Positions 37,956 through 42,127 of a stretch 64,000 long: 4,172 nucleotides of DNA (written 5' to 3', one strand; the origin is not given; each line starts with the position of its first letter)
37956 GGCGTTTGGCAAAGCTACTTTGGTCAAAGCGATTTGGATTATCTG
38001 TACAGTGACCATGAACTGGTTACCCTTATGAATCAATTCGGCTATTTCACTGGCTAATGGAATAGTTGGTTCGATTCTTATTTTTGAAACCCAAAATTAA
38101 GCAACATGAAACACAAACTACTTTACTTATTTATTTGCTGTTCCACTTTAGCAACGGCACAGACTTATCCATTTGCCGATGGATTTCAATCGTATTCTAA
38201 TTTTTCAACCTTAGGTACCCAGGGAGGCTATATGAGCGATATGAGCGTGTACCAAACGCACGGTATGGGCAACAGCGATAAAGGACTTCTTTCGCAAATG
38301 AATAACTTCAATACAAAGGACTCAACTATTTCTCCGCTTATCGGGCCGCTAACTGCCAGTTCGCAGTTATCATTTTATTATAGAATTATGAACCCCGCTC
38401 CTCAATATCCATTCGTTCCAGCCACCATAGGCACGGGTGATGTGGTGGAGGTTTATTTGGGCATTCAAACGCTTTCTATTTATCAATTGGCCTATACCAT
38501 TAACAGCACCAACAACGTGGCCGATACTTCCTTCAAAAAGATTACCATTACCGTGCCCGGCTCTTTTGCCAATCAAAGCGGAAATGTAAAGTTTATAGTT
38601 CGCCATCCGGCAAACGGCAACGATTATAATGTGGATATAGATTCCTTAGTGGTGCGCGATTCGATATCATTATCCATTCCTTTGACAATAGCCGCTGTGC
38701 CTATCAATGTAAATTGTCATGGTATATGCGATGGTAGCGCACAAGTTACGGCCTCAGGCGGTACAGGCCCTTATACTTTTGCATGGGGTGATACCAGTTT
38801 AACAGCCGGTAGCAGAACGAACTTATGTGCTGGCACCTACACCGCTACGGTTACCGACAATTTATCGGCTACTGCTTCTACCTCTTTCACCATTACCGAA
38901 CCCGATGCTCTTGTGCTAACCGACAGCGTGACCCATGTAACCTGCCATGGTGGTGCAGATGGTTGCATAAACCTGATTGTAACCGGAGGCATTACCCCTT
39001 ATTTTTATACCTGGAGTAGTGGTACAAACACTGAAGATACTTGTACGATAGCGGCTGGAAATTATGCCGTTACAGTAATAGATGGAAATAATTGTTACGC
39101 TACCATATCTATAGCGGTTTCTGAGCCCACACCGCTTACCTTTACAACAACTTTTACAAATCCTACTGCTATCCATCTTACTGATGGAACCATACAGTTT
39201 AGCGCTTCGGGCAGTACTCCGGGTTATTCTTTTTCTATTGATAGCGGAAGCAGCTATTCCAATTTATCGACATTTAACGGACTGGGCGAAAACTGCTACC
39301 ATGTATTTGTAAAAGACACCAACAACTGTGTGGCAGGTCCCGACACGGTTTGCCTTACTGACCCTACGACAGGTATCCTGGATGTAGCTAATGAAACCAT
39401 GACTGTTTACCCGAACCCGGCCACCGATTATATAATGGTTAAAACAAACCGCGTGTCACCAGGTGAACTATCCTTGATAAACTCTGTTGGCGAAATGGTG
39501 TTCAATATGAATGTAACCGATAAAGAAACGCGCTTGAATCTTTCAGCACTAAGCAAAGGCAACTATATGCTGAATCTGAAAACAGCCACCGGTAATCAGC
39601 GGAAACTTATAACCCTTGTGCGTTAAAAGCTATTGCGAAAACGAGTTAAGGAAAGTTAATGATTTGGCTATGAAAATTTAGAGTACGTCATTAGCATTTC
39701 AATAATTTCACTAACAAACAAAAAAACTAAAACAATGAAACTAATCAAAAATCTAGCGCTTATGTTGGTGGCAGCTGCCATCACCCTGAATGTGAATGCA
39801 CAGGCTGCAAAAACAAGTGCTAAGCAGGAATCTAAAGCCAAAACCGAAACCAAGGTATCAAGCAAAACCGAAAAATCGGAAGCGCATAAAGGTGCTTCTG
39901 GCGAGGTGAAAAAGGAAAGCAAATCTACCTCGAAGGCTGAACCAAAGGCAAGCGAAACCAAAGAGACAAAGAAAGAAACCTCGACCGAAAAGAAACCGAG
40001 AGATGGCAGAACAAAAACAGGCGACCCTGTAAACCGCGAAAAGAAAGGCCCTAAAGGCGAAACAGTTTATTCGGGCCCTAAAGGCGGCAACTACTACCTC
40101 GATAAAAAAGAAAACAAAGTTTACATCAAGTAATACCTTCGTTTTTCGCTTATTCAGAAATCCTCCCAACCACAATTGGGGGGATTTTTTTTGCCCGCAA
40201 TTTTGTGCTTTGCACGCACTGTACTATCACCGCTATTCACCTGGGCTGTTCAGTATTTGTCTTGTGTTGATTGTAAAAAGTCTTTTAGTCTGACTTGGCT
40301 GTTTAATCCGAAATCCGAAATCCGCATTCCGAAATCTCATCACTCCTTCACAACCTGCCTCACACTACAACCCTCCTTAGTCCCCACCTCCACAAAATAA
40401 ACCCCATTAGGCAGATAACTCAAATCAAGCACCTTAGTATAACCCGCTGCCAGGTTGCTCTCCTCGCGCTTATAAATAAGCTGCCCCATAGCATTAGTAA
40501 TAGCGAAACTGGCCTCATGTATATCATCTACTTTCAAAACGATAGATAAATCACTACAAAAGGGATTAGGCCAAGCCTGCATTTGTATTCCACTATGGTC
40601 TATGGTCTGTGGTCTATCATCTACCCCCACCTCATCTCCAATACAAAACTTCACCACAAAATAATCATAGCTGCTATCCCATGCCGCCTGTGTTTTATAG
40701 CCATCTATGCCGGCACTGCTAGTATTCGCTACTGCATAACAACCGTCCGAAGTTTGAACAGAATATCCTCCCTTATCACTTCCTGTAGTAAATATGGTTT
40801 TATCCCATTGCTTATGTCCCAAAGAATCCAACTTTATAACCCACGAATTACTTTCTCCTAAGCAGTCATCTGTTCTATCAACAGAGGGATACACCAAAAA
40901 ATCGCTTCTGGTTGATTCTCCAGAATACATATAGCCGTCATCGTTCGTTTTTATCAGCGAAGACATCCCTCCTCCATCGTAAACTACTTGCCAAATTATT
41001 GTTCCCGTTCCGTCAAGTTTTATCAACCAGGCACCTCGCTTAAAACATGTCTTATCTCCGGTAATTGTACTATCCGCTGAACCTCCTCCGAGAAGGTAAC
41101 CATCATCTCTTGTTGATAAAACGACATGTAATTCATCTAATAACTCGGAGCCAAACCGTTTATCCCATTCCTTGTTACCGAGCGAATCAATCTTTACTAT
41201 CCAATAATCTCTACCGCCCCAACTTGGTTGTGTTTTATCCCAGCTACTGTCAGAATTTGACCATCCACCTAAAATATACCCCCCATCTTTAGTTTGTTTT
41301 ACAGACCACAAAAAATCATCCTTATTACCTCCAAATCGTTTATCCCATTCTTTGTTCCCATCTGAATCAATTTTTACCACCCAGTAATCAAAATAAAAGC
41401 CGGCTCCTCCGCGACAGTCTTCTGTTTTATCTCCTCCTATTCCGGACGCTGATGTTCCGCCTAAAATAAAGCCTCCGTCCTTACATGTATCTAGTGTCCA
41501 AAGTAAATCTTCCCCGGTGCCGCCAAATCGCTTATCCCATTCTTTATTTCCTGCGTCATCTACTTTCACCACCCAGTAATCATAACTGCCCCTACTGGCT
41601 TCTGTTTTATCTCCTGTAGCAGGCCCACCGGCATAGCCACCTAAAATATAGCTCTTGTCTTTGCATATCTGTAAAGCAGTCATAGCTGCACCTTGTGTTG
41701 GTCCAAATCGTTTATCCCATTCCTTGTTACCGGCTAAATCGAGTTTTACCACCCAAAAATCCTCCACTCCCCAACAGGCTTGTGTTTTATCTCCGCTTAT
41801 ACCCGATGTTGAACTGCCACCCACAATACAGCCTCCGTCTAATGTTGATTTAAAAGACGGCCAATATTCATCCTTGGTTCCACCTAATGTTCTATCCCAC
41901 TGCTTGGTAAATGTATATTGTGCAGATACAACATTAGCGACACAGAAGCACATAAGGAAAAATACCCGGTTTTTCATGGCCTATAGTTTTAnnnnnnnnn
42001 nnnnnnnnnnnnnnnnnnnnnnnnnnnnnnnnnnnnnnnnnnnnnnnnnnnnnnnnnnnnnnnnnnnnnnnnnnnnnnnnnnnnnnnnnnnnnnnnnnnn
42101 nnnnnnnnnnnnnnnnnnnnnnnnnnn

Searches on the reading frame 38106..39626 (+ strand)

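Call 19: search_protein_families(library=pfam, proteins=[window:38106-39626:+], max_evalue=0.001)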
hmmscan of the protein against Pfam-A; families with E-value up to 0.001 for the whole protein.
window:38106-39626:+ (506 aa): 2 families
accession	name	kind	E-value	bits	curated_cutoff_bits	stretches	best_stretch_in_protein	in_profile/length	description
PF13573.12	SprB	-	1e-19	70.3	28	2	272-308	1-37/37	SprB repeat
PF18962.6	Por_Secre_tail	-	1.4e-11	45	27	1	434-502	1-74/75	Secretion system C-terminal sorting domain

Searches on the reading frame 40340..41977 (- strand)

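Call 19: search_protein_families(library=pfam, proteins=[window:40340-41977:-], max_evalue=0.001)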
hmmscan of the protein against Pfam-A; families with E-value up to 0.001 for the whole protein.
window:40340-41977:- (545 aa): 1 family
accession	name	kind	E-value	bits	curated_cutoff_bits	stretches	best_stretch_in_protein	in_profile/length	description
PF18962.6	Por_Secre_tail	-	5.4e-09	36.7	27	1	469-541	2-72/75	Secretion system C-terminal sorting domain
